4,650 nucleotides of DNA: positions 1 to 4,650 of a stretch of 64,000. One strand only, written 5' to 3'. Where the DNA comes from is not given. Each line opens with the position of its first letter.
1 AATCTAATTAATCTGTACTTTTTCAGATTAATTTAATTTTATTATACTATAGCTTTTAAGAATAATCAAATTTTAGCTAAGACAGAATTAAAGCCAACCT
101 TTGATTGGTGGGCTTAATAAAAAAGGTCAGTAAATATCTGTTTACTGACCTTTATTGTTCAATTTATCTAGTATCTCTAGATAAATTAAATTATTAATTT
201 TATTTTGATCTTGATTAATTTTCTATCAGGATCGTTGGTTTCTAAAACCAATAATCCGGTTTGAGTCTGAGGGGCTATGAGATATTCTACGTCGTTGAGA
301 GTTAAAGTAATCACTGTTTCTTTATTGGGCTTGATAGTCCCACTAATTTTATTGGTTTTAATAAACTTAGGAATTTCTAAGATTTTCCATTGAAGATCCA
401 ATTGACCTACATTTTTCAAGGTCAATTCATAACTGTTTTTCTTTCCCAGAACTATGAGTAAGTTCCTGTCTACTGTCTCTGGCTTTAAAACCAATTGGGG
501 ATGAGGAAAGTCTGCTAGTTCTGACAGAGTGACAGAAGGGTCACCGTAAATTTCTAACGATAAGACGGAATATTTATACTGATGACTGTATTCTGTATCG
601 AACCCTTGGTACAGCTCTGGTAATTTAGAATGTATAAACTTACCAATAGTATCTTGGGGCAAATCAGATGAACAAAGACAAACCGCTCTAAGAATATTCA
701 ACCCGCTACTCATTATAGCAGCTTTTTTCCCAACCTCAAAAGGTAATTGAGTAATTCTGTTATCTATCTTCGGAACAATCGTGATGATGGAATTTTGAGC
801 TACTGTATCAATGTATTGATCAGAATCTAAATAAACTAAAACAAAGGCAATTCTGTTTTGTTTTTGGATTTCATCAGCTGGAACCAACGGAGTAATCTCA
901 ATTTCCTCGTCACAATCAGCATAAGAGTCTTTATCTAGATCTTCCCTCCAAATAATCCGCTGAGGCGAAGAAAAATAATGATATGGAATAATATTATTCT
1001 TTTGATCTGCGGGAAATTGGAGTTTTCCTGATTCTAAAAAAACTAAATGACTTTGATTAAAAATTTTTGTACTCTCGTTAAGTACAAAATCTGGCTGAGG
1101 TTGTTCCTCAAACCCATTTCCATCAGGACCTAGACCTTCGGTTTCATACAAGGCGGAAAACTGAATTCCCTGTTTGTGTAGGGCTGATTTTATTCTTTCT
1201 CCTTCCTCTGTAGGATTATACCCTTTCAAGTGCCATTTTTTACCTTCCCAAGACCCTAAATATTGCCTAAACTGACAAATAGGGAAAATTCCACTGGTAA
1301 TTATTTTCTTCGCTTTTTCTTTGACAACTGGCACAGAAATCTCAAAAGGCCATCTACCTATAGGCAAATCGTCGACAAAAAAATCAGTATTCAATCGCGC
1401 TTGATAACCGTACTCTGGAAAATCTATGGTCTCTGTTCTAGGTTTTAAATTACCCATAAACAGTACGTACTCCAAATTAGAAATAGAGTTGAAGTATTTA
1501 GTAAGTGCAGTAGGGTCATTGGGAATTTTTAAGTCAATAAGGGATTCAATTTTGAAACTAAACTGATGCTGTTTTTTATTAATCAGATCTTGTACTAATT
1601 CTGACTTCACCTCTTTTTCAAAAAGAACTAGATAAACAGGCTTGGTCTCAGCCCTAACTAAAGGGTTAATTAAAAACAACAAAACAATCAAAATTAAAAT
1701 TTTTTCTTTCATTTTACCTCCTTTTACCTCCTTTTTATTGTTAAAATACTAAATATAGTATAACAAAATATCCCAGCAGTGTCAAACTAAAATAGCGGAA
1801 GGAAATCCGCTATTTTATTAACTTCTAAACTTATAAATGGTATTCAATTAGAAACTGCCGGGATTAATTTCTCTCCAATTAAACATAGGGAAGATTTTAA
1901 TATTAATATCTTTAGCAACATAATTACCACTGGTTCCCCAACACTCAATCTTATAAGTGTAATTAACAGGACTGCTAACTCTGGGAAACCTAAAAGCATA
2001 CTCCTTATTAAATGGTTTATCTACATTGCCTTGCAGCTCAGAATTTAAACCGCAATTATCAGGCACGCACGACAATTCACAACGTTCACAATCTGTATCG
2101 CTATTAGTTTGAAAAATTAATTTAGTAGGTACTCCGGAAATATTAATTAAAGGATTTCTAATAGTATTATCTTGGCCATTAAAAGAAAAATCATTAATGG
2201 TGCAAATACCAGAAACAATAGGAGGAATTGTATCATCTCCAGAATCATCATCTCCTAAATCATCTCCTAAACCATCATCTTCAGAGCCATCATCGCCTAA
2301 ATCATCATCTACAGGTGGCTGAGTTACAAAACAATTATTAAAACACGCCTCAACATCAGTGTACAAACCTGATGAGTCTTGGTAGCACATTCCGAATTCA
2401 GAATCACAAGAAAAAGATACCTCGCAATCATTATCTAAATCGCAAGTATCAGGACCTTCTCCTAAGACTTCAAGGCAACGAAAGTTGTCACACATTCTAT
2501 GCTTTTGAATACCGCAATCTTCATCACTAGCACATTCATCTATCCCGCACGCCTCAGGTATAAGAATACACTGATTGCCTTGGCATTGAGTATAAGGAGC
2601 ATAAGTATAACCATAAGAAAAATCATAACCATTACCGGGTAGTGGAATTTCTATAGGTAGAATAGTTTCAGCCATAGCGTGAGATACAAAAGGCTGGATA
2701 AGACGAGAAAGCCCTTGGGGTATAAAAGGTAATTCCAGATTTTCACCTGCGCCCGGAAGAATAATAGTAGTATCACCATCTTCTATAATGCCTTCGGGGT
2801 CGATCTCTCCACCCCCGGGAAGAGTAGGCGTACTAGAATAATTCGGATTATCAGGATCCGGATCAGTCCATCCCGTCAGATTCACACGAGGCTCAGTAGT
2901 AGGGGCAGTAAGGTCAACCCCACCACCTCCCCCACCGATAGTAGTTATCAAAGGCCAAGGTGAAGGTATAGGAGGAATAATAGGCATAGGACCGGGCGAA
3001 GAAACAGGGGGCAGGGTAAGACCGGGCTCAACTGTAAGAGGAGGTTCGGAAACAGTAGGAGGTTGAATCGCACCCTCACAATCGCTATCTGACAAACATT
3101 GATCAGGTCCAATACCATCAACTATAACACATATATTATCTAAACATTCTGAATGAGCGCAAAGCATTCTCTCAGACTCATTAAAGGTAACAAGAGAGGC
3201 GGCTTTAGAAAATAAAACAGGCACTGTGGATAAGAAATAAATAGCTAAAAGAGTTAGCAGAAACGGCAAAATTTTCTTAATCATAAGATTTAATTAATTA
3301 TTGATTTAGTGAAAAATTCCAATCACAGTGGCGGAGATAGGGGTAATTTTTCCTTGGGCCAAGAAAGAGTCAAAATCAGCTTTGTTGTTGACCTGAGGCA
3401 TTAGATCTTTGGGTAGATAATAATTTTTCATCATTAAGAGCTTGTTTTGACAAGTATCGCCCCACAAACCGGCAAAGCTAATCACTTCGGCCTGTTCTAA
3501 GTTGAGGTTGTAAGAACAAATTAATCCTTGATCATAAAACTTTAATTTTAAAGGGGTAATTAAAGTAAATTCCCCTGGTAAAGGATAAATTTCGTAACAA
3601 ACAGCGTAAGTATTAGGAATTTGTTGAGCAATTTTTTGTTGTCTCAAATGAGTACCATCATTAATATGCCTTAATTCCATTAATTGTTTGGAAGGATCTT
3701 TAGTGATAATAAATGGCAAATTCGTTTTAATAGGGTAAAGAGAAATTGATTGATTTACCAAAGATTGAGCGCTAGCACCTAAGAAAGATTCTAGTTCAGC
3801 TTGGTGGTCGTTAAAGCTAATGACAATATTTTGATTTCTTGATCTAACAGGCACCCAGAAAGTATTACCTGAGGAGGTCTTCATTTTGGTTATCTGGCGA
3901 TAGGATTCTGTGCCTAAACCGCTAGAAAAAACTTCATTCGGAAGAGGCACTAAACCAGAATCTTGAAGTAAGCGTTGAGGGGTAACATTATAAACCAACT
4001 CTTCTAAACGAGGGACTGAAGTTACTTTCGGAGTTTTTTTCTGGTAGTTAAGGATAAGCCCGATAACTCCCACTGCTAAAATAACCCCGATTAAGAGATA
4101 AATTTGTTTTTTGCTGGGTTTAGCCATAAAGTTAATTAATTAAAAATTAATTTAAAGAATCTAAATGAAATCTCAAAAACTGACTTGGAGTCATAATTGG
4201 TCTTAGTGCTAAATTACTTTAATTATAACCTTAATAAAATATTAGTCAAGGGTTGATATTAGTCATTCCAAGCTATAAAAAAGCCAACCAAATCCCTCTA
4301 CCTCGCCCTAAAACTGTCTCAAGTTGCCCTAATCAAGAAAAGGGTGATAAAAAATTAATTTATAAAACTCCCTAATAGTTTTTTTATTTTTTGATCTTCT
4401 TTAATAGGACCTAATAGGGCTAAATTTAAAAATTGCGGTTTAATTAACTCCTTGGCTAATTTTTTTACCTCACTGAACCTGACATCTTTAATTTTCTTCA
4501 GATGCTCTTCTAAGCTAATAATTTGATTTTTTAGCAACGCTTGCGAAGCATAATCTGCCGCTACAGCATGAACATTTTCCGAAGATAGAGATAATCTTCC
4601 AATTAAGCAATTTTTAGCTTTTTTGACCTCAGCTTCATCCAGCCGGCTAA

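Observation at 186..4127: Operon of three exported hypothetical proteins including a modular Cys-rich, Pro-rich and poly-acidic surface protein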

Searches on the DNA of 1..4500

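Call 81: search_rna_families(source=window, start=1, end=4500, threshold=evalue, max_evalue=0.1)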
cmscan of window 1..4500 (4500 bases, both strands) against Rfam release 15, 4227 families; matches with E-value up to 0.1: 0.
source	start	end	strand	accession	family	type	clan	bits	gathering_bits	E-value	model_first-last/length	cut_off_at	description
